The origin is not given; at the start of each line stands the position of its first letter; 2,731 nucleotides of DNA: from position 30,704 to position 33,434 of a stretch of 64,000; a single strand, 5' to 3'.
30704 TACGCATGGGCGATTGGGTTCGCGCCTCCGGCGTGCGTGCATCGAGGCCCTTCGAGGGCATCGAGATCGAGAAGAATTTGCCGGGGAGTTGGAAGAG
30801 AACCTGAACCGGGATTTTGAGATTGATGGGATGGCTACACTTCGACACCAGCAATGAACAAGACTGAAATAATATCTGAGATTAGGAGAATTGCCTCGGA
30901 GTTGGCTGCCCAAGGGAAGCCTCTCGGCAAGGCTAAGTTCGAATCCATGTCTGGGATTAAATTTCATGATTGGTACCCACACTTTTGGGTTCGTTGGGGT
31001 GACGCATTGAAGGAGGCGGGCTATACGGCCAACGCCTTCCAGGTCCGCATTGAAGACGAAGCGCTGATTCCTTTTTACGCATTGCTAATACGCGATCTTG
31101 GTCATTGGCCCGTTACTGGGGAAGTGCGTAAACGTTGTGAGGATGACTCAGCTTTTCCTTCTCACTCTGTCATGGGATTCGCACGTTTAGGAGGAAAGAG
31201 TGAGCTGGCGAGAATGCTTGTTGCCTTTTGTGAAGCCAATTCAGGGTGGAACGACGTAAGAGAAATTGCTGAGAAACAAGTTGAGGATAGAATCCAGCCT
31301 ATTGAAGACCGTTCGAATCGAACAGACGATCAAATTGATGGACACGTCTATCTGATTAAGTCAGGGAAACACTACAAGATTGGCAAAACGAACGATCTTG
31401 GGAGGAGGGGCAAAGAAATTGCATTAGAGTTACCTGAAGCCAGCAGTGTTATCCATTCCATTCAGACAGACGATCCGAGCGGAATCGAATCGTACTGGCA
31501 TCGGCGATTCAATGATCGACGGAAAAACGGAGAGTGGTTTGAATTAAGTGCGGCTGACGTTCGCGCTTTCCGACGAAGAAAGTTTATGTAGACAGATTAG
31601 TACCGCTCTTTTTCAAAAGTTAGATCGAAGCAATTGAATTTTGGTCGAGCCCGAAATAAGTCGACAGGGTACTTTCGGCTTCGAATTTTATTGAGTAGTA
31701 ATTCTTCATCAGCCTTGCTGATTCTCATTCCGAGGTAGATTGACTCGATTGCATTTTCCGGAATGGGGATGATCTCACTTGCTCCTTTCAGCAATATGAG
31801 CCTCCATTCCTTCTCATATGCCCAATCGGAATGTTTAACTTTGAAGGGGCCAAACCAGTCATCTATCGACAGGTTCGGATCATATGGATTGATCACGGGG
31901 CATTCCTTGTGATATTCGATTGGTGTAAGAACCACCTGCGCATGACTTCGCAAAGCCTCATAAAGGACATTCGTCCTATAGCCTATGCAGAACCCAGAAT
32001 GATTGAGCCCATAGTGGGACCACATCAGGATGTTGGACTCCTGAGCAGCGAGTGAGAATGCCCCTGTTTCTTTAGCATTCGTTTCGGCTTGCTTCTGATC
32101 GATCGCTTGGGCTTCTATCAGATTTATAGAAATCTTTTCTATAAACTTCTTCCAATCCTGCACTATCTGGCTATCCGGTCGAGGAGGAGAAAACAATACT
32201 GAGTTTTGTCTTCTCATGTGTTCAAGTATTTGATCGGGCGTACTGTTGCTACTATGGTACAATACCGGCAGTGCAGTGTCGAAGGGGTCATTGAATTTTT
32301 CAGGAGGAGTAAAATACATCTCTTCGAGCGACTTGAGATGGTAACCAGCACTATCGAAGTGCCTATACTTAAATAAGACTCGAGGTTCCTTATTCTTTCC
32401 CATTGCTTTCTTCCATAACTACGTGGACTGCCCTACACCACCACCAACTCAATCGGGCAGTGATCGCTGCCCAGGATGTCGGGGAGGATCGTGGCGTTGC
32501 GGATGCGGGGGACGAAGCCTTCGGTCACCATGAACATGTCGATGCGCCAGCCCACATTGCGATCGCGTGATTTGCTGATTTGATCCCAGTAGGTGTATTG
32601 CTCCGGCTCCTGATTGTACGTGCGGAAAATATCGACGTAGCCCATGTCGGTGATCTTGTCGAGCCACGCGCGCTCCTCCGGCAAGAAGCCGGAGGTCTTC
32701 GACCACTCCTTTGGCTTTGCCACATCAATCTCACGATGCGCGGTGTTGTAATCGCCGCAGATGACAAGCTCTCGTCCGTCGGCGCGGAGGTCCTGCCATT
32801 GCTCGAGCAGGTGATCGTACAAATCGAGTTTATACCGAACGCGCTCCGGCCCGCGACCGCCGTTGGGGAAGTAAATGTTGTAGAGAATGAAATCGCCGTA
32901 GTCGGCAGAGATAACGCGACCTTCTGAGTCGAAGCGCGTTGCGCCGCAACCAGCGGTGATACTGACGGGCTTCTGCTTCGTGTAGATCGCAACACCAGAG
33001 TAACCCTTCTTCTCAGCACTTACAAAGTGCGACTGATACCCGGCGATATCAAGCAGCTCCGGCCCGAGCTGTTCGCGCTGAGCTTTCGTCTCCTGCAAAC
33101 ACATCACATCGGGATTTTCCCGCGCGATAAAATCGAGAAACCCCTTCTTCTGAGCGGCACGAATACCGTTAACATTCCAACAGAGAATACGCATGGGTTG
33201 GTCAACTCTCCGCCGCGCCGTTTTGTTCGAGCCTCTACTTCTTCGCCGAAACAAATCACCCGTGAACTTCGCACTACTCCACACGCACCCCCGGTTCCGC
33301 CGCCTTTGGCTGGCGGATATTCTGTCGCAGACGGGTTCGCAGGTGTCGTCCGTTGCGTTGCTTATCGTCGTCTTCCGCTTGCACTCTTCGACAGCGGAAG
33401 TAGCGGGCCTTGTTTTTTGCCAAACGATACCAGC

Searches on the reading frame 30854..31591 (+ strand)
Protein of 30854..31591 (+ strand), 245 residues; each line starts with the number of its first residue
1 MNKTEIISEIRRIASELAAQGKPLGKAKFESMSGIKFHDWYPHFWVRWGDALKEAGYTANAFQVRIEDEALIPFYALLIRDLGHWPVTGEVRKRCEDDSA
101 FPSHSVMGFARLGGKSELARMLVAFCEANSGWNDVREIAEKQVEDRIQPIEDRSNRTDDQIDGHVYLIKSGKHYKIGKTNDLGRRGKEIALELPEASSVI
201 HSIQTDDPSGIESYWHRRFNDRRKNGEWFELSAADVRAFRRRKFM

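Call 4: search_protein_families(library=pfam, proteins=[window:30854-31591:+], max_evalue=0.01)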
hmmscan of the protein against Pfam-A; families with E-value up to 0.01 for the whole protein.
window:30854-31591:+ (245 aa): 2 families
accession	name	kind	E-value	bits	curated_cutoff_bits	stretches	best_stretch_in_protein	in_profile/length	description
PF13455.12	MUG113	-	4.7e-15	56.4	22.3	1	174-239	1-69/73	Meiotically up-regulated gene 113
PF10544.15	T5orf172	-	2.7e-09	37.9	20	1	163-242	1-99/101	T5orf172 domain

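Call 56: search_protein_families(library=padloc, proteins=[window:30854-31591:+], max_evalue=0.001)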
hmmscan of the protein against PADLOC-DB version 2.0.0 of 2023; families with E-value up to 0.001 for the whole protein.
window:30854-31591:+ (245 aa): 0 families

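Call 72: find_encoding_contigs(protein=window:30854-31591:+, flank=5000, max_places=10)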
Protein window:30854-31591:+ (245 aa): 7 contigs read that carry it; 2 places shown.
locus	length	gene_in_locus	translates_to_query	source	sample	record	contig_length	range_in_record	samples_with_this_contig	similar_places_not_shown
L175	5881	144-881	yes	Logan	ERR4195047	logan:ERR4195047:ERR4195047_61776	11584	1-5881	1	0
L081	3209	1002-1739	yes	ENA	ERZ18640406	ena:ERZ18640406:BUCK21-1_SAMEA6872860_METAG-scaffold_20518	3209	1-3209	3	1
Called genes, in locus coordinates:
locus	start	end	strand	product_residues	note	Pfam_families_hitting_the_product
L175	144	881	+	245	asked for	PF10544:T5orf172, PF13455:MUG113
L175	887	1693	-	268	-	PF11185:DUF2971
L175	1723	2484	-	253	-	PF03372:Exo_endo_phos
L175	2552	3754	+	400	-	PF05977:MFS_3, PF07690:MFS_1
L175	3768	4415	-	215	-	PF20329:DUF6624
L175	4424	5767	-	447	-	PF04389:Peptidase_M28, PF01546:Peptidase_M20 (weak), PF00595:PDZ (weak), PF13180:PDZ_2, PF17820:PDZ_6 (weak)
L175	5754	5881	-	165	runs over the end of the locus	PF00578:AhpC-TSA, PF08534:Redoxin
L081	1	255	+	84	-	?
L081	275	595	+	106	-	PF04365:BrnT_toxin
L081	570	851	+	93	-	PF12441:CopG_antitoxin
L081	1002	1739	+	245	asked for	PF10544:T5orf172, PF13455:MUG113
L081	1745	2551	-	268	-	PF11185:DUF2971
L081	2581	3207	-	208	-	?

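Call 74: find_homologous_proteins(query=window:30854-31591:+, max_evalue=1e-20)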
Query window:30854-31591:+ (245 aa): 2105 proteins with E <= 1e-20 among 3281 candidates; the best 120 are listed.
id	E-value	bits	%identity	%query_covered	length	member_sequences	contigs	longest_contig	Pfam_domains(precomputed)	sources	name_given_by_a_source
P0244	3.2e-164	562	100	100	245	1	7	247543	PF10544.16,PF13455.13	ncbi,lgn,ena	-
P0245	2.5e-82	294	51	100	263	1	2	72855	PF10544.16,PF13455.13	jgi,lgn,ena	-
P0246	5.4e-78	280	50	100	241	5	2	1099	PF10544.16,PF13455.13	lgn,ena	-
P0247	2.4e-77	278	49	100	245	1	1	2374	PF10544.16,PF13455.13,PF18780.7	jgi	jgi:hypothetical protein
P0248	2.5e-77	278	53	100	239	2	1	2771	PF10544.16,PF13455.13,PF18780.7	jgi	-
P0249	4.3e-77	277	49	100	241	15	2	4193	PF10544.16,PF13455.13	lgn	-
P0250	6.7e-77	277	50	100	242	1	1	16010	PF10544.16,PF13455.13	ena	-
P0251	1.8e-76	275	51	100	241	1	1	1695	PF10544.16,PF13455.13,PF18780.7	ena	-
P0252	1.2e-75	272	48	100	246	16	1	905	PF10544.16,PF13455.13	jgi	-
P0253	1.9e-75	272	51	100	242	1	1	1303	PF10544.16,PF13455.13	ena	-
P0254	8.2e-75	270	49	100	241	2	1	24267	PF10544.16,PF13455.13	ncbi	-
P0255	1.6e-74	269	49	100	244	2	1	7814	PF10544.16,PF13455.13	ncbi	-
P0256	8.5e-74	266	49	100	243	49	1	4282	PF10544.16,PF13455.13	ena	-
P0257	1.2e-73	266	50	100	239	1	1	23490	PF10544.16,PF13455.13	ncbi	ncbi:MAG: GIY-YIG nuclease family protein [Candidatus Micrarchaeota archaeon]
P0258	1.8e-73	265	52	100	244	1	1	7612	PF10544.16,PF13455.13,PF18780.7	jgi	jgi:hypothetical protein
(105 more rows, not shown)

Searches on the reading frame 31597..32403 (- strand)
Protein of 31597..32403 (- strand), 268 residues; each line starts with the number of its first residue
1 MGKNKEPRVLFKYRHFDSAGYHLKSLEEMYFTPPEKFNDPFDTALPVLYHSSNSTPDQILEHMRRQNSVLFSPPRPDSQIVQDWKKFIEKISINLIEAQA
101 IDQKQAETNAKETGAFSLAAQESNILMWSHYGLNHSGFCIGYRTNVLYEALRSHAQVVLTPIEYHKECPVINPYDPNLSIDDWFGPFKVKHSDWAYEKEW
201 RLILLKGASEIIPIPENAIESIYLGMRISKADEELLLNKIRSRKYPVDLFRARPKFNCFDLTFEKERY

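Call 4: search_protein_families(library=pfam, proteins=[window:31597-32403:-], max_evalue=0.01)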
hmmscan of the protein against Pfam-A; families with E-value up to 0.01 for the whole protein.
window:31597-32403:- (268 aa): 1 family
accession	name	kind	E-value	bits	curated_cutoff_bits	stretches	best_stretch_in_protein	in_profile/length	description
PF11185.13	DUF2971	-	8.9e-11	43.4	22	1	127-202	1-89/89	Protein of unknown function (DUF2971)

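Call 56: search_protein_families(library=padloc, proteins=[window:31597-32403:-], max_evalue=0.001)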
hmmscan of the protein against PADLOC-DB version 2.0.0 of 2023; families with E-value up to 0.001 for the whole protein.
window:31597-32403:- (268 aa): 4 families
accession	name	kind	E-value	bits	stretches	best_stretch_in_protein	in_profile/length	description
PDLC04990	PDC-S31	-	2e-49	166.8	1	4-265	3-257/259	-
PDLC04994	PDC-S31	-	1.1e-47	160.7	1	3-256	12-263/273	-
PDLC04991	PDC-S31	-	6.8e-24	82.7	1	99-259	51-197/208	-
PDLC04992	PDC-S31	-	1.6e-16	58.7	2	188-264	142-214/220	-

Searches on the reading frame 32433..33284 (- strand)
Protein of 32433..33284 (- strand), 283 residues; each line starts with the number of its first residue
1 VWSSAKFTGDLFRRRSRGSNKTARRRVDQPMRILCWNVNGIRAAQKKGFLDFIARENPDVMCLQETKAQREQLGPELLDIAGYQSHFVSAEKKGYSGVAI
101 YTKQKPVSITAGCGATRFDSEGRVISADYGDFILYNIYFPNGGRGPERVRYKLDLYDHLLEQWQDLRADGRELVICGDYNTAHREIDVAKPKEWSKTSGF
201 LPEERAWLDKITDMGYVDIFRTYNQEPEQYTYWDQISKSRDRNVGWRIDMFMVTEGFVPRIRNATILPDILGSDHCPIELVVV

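Call 4: search_protein_families(library=pfam, proteins=[window:32433-33284:-], max_evalue=0.01)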
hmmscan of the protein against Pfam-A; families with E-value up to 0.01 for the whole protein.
window:32433-33284:- (283 aa): 1 family
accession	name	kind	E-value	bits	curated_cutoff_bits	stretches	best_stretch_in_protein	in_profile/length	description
PF03372.29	Exo_endo_phos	-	8.6e-30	104.5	24.5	1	35-275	2-225/225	Endonuclease/Exonuclease/phosphatase family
